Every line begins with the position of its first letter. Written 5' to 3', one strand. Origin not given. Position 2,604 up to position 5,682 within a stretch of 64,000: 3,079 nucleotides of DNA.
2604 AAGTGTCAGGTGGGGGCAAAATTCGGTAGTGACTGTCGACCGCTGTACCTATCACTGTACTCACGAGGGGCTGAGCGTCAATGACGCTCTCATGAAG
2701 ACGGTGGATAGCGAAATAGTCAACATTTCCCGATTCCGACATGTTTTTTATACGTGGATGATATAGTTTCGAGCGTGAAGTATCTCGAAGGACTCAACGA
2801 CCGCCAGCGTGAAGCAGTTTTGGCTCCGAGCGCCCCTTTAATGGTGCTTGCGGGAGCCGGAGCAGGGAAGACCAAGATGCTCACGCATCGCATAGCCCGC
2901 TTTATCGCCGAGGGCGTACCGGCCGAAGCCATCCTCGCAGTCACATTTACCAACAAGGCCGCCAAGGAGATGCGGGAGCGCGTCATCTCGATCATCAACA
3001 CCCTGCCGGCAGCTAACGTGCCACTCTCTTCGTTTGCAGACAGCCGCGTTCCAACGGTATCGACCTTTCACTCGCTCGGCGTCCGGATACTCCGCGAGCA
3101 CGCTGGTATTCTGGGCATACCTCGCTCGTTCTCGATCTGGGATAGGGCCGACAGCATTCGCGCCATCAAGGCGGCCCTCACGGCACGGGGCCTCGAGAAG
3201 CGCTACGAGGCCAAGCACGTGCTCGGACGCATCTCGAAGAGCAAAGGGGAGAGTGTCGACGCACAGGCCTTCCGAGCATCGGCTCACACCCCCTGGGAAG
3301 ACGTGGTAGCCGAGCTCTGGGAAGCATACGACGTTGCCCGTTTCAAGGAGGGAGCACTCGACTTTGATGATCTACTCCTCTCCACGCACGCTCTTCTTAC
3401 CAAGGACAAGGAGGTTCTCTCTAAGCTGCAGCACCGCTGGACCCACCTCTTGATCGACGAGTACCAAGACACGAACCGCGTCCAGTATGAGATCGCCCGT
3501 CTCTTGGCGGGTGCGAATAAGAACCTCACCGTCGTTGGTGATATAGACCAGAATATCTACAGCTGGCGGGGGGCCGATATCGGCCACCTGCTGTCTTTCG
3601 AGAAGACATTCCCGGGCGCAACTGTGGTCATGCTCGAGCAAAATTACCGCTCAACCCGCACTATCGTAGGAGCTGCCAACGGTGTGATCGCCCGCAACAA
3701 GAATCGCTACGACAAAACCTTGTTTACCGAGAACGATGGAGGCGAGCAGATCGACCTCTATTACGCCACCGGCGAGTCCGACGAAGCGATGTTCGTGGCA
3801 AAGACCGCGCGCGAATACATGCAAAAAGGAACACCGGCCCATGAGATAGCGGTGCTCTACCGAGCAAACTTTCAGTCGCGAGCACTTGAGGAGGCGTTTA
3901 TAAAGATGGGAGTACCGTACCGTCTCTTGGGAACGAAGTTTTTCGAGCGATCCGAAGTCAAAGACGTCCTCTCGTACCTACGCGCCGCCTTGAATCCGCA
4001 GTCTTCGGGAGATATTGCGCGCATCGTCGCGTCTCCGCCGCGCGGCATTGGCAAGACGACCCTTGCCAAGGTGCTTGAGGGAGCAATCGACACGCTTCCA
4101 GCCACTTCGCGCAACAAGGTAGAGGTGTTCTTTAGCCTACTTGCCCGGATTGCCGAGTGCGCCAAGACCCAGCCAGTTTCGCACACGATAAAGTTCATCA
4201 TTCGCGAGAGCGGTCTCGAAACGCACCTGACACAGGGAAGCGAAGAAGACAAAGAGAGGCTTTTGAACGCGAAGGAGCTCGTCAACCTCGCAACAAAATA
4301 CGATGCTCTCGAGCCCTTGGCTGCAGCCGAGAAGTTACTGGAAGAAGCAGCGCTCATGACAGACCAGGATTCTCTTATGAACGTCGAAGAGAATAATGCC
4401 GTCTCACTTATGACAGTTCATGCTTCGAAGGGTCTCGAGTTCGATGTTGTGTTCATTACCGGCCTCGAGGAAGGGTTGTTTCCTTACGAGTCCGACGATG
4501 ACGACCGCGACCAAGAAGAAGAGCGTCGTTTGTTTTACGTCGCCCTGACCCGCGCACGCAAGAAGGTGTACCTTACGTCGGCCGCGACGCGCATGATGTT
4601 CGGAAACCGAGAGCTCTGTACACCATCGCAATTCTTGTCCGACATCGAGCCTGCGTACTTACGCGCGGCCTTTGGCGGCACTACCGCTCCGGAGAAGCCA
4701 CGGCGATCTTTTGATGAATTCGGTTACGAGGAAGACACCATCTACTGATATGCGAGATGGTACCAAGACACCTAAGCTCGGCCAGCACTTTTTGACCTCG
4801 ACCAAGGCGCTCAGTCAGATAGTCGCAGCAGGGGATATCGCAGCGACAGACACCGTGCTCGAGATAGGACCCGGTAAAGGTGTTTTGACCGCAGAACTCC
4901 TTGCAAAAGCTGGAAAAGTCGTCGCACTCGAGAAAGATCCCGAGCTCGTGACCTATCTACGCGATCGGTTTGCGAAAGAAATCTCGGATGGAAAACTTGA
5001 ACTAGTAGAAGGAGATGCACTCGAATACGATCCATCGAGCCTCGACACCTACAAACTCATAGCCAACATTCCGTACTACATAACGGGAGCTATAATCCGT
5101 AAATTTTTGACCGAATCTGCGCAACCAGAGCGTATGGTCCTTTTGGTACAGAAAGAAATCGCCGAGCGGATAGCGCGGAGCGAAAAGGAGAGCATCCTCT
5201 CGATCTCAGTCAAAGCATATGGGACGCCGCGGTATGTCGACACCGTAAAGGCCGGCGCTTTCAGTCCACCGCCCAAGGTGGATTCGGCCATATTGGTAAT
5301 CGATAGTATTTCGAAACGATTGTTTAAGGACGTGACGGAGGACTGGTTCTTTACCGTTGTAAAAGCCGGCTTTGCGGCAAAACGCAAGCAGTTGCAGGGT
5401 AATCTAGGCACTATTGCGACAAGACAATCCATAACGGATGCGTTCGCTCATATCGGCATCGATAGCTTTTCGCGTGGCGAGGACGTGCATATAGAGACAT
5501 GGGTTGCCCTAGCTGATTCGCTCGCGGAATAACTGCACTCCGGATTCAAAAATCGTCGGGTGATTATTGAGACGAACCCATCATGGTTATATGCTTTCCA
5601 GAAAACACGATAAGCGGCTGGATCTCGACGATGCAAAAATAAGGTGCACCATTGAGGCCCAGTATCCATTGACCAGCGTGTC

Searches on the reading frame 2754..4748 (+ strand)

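Call 31: search_protein_families(library=pfam, proteins=[window:2754-4748:+], max_evalue=0.001)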
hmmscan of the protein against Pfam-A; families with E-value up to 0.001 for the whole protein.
window:2754-4748:+ (664 aa): 8 families
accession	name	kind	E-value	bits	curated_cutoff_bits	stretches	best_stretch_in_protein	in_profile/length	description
PF00580.27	UvrD-helicase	-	5.7e-77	259.5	23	1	14-287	1-271/271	UvrD/REP helicase N-terminal domain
PF13361.12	UvrD_C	-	1.2e-70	239.2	25.6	1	292-610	1-348/350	UvrD-like helicase C-terminal domain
PF13245.12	AAA_19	-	2.2e-23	83.4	25.1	1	18-270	1-132/134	AAA domain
PF13538.12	UvrD_C_2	-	8.6e-13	48.4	27.4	1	552-608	4-52/52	UvrD-like helicase C-terminal domain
PF01443.25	Viral_helicase1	-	1.8e-07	31.7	21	1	544-607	178-226/228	Viral superfamily 1 RNA helicase core domain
PF13604.12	AAA_30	-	2.1e-07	31.3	27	0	14-77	2-66/191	AAA domain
PF13087.12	AAA_12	-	9.2e-05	22.5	27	0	545-608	134-191/195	AAA domain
PF13173.12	AAA_14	-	0.00078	19.9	27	0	202-258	35-91/129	AAA domain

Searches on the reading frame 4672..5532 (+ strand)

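Call 31: search_protein_families(library=pfam, proteins=[window:4672-5532:+], max_evalue=0.001)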
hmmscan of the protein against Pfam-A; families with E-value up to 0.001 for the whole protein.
window:4672-5532:+ (286 aa): 4 families
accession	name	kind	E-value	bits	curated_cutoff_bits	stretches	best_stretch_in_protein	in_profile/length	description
PF00398.26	RrnaAD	-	4.3e-54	183.8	24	1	33-285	5-262/263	Ribosomal RNA adenine dimethylase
PF13649.12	Methyltransf_25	-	3.8e-06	27.9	27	1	62-130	1-68/97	Methyltransferase domain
PF01135.25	PCMT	-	0.00022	21.5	20.3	1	56-190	71-204/210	Protein-L-isoaspartate(D-aspartate) O-methyltransferase (PCMT)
PF08241.18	Methyltransf_11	-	0.00095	20.2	21.2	0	63-125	1-62/95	Methyltransferase domain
